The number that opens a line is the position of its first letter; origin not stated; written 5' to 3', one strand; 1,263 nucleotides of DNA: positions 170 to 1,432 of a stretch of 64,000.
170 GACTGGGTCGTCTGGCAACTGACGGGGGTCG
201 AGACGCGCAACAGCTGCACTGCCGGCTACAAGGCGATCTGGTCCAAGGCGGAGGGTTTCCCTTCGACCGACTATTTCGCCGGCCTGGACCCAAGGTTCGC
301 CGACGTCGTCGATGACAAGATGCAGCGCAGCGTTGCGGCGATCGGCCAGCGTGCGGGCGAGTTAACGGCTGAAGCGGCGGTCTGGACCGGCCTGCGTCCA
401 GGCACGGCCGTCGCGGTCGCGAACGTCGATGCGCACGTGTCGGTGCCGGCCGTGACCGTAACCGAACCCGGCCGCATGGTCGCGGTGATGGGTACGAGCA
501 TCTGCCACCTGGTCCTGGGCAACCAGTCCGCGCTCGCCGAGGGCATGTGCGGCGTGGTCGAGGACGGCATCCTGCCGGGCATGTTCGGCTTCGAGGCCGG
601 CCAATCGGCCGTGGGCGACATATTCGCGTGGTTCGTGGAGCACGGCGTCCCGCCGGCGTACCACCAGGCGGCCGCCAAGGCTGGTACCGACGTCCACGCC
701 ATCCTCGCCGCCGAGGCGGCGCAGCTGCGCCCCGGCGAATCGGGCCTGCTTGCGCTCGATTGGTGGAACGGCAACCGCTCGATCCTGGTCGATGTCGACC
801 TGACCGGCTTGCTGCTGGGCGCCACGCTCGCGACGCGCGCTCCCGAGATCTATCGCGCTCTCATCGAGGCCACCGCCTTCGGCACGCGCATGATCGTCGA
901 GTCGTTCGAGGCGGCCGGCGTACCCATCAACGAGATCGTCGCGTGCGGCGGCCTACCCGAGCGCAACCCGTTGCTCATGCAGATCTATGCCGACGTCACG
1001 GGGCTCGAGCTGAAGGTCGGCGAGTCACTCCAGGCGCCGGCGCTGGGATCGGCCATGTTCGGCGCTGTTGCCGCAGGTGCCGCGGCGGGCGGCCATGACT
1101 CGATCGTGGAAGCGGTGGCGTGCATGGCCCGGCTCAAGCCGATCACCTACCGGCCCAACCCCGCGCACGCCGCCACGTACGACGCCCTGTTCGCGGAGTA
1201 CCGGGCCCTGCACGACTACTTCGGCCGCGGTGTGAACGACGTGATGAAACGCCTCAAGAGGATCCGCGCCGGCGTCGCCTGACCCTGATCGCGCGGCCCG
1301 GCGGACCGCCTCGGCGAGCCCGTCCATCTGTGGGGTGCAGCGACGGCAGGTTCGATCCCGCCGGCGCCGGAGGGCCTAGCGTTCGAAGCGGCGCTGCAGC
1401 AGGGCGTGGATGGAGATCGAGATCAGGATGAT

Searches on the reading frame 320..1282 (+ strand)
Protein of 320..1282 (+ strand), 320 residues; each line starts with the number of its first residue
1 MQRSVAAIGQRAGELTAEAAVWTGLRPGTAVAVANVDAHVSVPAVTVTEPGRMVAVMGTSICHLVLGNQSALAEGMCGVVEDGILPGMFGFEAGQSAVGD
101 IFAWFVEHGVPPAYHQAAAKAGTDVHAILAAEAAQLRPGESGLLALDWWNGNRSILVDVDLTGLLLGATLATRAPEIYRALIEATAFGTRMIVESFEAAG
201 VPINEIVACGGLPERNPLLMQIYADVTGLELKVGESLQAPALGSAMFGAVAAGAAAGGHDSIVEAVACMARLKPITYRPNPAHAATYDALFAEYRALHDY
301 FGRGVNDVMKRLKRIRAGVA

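Call 67: find_encoding_contigs(protein=window:320-1282:+, flank=10000, max_places=4)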
Protein window:320-1282:+ (320 aa): no gene with exactly this product is on record in the collection.
